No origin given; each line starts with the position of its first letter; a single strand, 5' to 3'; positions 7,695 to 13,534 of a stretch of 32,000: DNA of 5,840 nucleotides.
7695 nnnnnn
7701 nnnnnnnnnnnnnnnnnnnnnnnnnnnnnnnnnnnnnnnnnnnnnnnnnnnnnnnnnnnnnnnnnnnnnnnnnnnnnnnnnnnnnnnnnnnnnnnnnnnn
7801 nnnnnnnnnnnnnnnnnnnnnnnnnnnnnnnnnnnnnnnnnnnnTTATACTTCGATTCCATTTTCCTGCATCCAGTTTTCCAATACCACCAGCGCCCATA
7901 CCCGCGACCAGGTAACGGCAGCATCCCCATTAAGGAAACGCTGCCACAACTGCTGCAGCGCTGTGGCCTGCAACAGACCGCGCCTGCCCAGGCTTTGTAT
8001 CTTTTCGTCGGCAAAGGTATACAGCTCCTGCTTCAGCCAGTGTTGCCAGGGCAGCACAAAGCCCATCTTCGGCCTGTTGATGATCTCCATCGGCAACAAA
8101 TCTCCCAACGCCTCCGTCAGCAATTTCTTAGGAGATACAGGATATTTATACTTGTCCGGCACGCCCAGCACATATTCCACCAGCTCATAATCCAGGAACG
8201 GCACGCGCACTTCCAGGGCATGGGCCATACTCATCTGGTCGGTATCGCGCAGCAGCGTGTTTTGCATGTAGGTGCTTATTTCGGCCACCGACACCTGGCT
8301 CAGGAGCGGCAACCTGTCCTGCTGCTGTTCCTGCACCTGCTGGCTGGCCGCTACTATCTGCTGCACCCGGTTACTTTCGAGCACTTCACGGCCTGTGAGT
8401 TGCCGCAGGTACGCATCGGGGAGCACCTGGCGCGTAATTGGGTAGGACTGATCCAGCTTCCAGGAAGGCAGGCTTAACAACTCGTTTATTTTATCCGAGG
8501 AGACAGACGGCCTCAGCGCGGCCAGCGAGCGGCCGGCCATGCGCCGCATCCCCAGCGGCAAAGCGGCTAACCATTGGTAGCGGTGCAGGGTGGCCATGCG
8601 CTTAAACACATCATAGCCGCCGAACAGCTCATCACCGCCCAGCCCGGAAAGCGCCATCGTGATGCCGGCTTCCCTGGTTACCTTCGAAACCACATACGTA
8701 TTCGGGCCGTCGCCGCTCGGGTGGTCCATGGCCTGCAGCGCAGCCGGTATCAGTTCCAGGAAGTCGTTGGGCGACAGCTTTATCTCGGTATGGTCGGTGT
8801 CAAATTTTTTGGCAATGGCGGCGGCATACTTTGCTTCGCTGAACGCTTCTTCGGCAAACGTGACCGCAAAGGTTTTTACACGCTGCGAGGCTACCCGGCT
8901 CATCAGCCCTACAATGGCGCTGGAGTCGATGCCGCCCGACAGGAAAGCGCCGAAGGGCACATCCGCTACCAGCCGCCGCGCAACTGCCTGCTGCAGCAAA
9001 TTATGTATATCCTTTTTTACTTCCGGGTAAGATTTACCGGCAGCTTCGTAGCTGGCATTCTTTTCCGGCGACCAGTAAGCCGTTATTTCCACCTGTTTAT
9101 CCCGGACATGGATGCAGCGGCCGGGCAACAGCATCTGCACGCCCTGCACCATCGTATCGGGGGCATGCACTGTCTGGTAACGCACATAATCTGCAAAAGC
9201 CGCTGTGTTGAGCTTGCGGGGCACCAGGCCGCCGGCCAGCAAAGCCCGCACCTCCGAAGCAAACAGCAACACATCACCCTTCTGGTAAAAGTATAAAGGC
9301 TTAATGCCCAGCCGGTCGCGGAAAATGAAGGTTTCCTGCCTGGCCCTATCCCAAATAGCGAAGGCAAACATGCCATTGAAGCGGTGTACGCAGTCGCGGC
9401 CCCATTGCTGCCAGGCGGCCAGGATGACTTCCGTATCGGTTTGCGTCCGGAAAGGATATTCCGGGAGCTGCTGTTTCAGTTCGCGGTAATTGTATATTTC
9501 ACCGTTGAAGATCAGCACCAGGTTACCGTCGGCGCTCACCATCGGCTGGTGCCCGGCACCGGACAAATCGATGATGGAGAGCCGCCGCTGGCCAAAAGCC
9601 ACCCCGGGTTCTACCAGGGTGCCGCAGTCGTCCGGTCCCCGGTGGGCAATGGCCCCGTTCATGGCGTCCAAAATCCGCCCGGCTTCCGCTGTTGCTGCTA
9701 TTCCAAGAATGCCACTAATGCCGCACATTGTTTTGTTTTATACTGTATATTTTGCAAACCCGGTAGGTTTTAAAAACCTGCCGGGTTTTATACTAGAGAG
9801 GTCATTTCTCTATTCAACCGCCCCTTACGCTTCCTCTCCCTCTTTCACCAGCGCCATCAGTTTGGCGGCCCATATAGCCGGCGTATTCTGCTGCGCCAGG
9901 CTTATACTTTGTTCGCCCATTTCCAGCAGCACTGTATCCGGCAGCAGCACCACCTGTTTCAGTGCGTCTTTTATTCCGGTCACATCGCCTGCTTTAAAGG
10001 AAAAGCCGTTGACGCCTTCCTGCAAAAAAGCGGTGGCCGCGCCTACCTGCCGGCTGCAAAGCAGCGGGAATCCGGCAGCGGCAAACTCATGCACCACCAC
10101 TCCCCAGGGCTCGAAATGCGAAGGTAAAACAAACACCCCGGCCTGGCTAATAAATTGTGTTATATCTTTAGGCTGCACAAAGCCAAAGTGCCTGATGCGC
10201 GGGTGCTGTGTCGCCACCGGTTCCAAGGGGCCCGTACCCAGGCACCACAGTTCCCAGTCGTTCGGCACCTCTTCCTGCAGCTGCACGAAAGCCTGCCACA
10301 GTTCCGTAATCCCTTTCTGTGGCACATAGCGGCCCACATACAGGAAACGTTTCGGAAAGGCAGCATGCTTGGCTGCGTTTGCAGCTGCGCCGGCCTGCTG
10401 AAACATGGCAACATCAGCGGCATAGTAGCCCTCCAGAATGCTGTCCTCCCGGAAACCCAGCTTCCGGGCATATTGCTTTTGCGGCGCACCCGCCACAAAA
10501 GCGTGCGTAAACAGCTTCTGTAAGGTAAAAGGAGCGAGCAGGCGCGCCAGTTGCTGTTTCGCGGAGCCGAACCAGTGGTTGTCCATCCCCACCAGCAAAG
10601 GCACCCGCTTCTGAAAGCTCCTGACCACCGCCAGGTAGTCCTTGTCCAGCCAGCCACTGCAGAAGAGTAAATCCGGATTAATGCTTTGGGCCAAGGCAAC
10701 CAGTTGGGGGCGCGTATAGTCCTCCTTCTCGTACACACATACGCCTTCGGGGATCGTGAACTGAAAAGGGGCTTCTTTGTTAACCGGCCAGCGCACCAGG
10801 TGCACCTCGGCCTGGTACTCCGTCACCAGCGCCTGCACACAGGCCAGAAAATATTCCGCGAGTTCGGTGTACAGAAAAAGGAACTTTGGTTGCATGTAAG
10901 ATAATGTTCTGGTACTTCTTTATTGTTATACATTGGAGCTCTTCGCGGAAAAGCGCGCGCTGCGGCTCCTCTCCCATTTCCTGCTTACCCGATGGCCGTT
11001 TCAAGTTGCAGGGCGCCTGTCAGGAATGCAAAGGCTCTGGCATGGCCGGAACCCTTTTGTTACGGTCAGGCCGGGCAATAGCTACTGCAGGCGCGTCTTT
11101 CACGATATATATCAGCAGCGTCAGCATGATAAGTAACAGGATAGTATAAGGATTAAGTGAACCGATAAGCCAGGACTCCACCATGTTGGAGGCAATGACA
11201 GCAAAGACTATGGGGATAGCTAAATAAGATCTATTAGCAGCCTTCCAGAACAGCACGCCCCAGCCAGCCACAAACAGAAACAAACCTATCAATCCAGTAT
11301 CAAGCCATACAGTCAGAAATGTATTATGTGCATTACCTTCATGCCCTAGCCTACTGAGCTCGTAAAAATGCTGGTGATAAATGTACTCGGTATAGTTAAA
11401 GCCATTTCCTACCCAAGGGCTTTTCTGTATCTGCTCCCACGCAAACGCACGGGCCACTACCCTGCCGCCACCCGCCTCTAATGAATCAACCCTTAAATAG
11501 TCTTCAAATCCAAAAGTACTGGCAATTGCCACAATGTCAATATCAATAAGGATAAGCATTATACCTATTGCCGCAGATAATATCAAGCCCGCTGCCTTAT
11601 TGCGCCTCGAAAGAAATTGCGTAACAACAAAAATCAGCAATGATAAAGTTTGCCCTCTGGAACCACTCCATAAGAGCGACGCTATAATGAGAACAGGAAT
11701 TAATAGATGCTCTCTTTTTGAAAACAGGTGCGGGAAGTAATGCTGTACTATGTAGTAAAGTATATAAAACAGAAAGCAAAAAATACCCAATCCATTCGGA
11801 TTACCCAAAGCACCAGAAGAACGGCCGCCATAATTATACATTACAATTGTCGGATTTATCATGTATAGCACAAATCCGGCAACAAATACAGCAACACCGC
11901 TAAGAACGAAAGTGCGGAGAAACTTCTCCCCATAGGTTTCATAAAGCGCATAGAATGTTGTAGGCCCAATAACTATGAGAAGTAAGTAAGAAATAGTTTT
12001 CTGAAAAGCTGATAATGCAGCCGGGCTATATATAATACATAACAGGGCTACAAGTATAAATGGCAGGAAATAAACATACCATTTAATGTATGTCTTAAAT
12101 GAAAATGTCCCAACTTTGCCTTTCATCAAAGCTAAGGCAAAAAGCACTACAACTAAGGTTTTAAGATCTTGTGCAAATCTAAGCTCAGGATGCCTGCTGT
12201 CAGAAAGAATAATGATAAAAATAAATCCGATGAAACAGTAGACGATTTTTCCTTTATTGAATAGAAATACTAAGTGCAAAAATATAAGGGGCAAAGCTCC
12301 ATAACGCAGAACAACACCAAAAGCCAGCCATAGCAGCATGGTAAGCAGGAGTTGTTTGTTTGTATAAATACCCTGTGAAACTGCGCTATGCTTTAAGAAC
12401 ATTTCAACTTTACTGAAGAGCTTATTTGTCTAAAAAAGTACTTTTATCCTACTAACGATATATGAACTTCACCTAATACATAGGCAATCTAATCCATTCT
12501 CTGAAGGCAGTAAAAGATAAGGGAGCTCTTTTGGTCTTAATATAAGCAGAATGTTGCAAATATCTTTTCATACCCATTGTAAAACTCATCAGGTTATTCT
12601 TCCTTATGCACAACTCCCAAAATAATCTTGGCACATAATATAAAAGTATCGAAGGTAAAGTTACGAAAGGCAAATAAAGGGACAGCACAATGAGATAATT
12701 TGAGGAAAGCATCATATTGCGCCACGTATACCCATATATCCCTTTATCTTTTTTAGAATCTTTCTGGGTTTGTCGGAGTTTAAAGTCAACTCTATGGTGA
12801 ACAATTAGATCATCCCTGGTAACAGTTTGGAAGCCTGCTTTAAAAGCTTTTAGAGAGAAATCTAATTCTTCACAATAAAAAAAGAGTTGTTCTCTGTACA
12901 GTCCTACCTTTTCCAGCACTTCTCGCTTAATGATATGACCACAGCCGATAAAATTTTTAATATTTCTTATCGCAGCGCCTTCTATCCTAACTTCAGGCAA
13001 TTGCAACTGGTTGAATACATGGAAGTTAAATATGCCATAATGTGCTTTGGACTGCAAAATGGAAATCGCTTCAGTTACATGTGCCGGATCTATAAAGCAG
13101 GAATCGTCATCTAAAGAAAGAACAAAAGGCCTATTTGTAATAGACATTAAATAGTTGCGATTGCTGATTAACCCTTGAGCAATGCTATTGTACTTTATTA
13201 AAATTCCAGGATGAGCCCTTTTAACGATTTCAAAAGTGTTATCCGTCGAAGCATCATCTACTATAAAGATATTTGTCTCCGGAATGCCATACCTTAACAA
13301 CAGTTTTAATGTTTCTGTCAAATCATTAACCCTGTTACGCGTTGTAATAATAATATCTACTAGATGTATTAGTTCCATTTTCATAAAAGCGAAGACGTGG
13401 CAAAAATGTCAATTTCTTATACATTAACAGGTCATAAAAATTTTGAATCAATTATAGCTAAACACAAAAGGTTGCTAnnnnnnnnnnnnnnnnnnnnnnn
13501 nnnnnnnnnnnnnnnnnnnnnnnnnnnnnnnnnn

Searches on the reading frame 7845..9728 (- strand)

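Call 25: search_protein_families(library=pfam, proteins=[window:7845-9728:-], max_evalue=0.001)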
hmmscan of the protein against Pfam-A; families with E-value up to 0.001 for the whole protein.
window:7845-9728:- (627 aa): 5 families
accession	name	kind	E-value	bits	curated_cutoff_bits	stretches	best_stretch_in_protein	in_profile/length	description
PF00733.27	Asn_synthase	-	1.8e-89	301.3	21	1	241-621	2-354/354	Asparagine synthase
PF13537.11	GATase_7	-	1.7e-46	157.7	25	1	48-165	2-123/123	Glutamine amidotransferase domain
PF13522.11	GATase_6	-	2e-44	151.2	27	1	32-159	1-130/130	Glutamine amidotransferase domain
PF12481.13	DUF3700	-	0.00065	19.7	27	0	63-163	70-175/228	Aluminium induced protein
PF06508.19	QueC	-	0.00081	19.4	22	0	262-319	5-61/210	Queuosine biosynthesis protein QueC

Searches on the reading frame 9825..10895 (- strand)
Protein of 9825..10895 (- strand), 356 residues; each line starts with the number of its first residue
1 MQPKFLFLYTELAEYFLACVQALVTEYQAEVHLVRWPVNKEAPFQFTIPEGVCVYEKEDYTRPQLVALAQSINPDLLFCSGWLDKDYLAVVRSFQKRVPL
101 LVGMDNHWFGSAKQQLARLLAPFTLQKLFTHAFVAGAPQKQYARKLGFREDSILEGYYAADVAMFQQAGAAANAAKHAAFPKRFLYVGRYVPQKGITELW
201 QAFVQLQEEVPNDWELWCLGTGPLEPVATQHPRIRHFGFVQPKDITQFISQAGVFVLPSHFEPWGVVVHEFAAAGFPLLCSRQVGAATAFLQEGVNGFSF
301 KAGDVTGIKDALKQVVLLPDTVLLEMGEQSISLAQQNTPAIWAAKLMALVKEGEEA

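Call 25: search_protein_families(library=pfam, proteins=[window:9825-10895:-], max_evalue=0.001)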
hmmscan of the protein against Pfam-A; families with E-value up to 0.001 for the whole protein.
window:9825-10895:- (356 aa): 3 families
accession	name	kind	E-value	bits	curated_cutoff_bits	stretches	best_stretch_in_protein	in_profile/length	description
PF13692.12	Glyco_trans_1_4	-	1.8e-22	80.6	27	1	182-315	2-139/142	Glycosyl transferases group 1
PF00534.26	Glycos_transf_1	-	3.4e-21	76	26.4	1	181-319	15-159/172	Glycosyl transferases group 1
PF20706.3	GT4-conflict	-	5e-07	29.5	26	1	182-293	198-323/385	Family 4 Glycosyltransferase in conflict systems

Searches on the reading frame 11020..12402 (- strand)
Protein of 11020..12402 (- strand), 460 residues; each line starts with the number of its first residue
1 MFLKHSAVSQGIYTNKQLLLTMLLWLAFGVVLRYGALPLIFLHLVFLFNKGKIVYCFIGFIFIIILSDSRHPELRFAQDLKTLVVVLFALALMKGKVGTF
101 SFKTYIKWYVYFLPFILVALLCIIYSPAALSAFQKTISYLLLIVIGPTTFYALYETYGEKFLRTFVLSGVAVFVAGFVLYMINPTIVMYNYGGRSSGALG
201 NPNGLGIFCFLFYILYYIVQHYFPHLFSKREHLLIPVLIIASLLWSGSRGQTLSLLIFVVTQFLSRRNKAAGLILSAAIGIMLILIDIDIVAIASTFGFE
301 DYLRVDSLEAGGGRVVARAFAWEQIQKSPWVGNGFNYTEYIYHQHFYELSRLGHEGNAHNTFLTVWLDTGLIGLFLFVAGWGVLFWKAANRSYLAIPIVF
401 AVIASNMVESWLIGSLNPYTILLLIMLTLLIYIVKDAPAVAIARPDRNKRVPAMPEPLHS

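Call 25: search_protein_families(library=pfam, proteins=[window:11020-12402:-], max_evalue=0.001)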
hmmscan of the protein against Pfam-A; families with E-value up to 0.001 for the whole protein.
window:11020-12402:- (460 aa): 1 family
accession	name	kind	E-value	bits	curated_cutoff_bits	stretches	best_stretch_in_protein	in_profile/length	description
PF04932.20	Wzy_C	-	2.1e-16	60.5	31.7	1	236-378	3-149/149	O-Antigen ligase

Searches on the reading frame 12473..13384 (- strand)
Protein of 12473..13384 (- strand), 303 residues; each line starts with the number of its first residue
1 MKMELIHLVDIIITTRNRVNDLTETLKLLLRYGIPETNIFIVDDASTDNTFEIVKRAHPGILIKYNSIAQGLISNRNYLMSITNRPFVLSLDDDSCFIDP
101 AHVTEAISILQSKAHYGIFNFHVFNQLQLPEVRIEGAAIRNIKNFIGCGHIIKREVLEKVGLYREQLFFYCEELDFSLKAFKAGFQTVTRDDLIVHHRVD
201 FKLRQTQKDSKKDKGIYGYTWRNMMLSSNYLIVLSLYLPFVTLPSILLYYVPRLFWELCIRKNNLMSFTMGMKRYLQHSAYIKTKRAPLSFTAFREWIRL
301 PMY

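Call 25: search_protein_families(library=pfam, proteins=[window:12473-13384:-], max_evalue=0.001)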
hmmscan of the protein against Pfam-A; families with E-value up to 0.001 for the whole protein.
window:12473-13384:- (303 aa): 2 families
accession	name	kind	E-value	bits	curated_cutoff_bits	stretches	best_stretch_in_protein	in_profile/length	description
PF00535.33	Glycos_transf_2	-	4.6e-17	62.9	23.3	1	11-112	2-105/168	Glycosyl transferase family 2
PF13641.12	Glyco_tranf_2_3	-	0.00026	21.5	27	0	10-197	4-211/230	Glycosyltransferase like family 2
